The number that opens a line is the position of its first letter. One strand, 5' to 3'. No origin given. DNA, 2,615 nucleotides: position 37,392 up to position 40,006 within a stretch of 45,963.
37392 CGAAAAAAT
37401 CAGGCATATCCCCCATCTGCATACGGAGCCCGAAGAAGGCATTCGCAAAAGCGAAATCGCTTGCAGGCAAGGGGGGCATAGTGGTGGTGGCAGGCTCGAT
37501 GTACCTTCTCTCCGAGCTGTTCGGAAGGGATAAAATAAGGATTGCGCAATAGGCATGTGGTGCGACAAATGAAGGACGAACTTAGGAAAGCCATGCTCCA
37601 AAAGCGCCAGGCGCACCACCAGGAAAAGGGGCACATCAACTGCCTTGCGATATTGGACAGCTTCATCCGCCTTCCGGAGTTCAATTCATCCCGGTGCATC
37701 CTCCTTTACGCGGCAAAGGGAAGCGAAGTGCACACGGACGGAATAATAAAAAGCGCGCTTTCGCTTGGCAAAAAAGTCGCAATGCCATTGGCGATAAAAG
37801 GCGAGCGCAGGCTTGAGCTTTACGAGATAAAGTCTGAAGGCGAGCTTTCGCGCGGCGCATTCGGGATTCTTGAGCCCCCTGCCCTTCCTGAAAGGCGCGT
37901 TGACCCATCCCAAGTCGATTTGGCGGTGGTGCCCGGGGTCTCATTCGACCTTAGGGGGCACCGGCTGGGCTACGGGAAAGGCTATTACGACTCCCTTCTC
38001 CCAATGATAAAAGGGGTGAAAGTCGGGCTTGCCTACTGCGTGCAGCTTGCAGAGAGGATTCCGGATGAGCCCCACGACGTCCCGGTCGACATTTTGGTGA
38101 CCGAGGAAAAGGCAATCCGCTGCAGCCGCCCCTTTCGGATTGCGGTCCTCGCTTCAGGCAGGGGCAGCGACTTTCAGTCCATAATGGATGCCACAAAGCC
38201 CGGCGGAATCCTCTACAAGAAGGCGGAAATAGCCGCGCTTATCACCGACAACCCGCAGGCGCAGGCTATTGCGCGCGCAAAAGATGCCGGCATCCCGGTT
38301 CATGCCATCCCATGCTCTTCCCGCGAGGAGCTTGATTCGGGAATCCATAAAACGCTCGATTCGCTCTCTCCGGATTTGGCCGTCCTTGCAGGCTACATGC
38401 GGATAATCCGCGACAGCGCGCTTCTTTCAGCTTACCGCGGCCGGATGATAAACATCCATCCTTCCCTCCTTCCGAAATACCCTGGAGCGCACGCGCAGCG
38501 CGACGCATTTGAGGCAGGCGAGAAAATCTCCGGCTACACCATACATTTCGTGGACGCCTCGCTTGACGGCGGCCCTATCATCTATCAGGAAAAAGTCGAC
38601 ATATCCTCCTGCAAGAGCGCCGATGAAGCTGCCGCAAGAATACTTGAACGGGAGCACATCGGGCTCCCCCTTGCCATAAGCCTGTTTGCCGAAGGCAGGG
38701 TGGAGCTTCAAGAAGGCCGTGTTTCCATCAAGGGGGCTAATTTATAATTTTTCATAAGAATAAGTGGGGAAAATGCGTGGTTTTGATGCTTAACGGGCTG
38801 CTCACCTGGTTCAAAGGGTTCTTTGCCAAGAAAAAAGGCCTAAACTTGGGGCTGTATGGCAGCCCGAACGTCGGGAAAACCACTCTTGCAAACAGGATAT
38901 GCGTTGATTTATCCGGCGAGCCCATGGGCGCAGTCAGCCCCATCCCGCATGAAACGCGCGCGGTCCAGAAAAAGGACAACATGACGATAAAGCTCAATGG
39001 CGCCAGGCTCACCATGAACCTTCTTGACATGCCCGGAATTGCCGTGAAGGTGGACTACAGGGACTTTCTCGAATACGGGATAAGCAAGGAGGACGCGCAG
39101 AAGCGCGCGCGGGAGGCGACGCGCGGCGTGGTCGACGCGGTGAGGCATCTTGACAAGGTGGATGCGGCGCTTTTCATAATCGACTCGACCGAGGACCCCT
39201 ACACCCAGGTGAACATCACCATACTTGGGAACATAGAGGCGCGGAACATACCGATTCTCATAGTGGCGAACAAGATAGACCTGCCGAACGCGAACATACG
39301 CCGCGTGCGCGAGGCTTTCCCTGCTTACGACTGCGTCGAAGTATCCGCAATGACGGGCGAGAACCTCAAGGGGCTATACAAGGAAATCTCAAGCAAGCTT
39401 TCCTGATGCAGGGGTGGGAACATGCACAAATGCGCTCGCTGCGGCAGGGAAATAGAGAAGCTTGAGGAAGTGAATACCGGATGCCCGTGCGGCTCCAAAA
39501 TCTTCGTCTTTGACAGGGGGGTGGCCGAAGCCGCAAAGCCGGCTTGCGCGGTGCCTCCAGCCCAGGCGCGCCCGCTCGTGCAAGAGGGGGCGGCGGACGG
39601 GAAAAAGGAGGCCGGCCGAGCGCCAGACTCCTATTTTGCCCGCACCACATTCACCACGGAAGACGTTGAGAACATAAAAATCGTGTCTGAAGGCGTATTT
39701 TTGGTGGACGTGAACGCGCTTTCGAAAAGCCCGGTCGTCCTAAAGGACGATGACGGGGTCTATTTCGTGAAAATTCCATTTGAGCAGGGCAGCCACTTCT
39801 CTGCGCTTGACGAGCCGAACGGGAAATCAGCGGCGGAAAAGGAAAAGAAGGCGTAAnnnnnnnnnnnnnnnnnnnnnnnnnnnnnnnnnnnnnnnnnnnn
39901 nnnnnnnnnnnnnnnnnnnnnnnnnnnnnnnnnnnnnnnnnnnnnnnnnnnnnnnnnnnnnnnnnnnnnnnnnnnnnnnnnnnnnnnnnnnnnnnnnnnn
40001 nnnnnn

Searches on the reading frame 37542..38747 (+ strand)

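Call 34: search_protein_families(library=pfam, proteins=[window:37542-38747:+], max_evalue=0.00001)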
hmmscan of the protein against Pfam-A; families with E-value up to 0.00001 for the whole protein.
window:37542-38747:+ (401 aa): 2 families
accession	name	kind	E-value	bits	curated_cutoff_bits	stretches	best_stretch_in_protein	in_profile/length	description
PF00551.24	Formyl_trans_N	-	1e-48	165.9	26.1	1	199-379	2-181/181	Formyl transferase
PF01812.26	5-FTHF_cyc-lig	-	5.5e-39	134.4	27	1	11-188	1-186/186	5-formyltetrahydrofolate cyclo-ligase family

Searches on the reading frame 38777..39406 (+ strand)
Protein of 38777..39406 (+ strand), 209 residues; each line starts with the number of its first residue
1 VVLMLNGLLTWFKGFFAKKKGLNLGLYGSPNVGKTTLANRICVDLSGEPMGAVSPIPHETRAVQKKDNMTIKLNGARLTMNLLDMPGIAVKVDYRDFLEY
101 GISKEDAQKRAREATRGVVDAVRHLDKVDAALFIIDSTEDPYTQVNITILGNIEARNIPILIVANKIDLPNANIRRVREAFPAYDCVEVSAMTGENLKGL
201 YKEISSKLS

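Call 34: search_protein_families(library=pfam, proteins=[window:38777-39406:+], max_evalue=0.00001)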
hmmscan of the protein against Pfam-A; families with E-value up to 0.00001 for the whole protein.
window:38777-39406:+ (209 aa): 2 families
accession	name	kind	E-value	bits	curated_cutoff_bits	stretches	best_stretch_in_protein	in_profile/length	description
PF01926.29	MMR_HSR1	-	4.8e-15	56.1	21.9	1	24-166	2-113/113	50S ribosome-binding GTPase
PF00009.33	GTP_EFTU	-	2.6e-10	40.6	26.5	0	122-203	87-181/188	Elongation factor Tu GTP binding domain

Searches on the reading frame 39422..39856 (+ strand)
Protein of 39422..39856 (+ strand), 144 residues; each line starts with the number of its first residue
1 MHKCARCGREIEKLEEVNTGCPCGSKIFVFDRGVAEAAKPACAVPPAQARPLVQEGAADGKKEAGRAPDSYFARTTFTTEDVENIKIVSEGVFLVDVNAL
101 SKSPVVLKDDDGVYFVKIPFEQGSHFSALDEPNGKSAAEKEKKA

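Call 35: search_protein_families(library=pfam, proteins=[window:39422-39856:+], max_evalue=0.00001)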
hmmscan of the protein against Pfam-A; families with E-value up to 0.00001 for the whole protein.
window:39422-39856:+ (144 aa): 1 family
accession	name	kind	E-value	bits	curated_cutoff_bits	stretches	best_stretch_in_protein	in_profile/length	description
PF09845.14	OapC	-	2e-09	38.2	23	1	2-119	2-128/133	Origin-associated protein OapC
